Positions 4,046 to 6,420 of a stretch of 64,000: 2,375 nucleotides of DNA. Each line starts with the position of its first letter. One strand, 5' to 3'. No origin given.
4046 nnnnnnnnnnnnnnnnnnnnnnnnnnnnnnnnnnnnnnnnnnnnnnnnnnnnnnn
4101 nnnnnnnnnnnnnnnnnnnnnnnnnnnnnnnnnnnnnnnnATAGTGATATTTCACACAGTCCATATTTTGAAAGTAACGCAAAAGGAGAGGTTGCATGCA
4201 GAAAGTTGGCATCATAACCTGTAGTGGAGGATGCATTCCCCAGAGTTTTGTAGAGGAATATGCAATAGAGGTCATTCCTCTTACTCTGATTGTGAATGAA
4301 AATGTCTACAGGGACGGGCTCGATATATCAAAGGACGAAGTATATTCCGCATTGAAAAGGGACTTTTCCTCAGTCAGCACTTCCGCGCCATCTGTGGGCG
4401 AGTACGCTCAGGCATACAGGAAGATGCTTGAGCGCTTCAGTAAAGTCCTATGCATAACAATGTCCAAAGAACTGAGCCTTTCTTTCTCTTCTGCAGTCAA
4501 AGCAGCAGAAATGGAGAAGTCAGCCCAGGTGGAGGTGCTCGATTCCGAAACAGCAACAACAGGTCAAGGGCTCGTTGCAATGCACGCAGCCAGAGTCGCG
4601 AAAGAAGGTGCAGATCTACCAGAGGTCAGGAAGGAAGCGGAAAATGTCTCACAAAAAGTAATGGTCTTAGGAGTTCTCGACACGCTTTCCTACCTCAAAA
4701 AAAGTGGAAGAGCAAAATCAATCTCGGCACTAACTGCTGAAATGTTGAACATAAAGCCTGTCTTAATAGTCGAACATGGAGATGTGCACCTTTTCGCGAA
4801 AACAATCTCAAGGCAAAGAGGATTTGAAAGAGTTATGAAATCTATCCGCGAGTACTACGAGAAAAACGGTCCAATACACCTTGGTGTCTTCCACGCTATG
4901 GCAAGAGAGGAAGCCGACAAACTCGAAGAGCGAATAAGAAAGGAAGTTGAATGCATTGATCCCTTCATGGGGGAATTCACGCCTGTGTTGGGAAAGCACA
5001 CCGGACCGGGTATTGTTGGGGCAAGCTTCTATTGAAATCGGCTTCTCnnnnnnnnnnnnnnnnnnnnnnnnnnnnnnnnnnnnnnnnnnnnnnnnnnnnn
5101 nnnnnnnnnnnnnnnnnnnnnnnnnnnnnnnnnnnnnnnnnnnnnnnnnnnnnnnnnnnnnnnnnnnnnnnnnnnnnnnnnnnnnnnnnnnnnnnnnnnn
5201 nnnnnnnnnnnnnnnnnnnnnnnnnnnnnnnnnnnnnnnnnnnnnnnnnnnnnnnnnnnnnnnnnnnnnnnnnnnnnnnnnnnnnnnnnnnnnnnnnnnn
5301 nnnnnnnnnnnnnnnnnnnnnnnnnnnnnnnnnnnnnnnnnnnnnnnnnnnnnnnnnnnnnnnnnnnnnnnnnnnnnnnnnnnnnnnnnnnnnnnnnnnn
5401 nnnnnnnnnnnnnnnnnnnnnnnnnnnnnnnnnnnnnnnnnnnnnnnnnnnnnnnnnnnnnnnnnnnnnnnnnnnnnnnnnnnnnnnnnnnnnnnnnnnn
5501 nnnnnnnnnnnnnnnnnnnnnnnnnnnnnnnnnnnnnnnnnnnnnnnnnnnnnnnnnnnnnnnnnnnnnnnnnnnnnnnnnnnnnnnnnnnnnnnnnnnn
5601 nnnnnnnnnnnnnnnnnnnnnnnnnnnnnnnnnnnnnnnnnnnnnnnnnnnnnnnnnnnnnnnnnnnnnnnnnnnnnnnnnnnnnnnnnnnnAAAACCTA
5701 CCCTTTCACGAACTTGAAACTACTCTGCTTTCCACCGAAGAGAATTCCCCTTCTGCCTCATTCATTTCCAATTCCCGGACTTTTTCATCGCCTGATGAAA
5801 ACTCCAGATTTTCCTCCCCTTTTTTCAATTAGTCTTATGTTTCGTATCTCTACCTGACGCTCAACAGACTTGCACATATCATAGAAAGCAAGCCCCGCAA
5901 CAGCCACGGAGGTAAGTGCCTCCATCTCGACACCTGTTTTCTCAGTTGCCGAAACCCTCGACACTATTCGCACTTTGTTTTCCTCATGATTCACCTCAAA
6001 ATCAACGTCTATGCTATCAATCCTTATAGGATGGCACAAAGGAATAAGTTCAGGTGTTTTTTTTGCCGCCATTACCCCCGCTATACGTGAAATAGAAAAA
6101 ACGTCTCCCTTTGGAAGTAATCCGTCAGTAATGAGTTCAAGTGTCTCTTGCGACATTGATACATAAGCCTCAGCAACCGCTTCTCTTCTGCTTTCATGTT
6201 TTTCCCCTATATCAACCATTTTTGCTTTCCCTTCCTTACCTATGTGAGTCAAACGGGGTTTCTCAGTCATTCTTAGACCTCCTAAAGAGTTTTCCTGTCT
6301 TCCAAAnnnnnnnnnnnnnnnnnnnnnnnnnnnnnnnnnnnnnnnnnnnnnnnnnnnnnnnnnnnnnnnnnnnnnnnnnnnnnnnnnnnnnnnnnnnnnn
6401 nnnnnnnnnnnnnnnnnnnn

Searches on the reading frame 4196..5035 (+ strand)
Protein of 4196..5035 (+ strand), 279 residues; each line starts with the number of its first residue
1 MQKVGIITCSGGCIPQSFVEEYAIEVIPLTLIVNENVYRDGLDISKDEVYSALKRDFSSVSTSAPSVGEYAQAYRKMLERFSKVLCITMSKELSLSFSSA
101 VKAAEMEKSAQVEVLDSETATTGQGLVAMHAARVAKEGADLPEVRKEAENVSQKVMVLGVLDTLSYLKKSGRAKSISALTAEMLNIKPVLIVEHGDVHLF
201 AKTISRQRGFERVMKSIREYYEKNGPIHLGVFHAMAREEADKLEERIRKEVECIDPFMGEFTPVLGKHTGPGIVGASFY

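Call 43: search_protein_families(library=pfam, proteins=[window:4196-5035:+], max_evalue=0.001)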
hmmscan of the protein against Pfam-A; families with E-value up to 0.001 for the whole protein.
window:4196-5035:+ (279 aa): 2 families
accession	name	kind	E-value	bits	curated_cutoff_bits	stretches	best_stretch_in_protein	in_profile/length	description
PF02645.21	DegV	-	1.4e-69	235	27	1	3-278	1-277/280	Uncharacterised protein, DegV family COG1307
PF13684.11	FakA-like_C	-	0.00086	19.2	23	0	62-250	29-193/216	Fatty acid kinase subunit A-like, C-terminal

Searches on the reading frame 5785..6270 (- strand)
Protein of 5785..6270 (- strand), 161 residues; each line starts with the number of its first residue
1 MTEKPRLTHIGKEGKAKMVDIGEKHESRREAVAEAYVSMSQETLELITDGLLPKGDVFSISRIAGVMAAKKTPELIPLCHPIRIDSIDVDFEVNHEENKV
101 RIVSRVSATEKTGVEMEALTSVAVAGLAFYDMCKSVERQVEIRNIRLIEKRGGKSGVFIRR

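Call 11: search_protein_families(library=pfam, proteins=[window:5785-6270:-], max_evalue=0.001)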
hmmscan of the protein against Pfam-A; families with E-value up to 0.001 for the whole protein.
window:5785-6270:- (161 aa): 1 family
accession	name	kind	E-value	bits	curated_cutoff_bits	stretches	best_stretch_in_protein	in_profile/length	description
PF01967.27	MoaC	-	1.2e-55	187.7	27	1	18-153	1-136/136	MoaC family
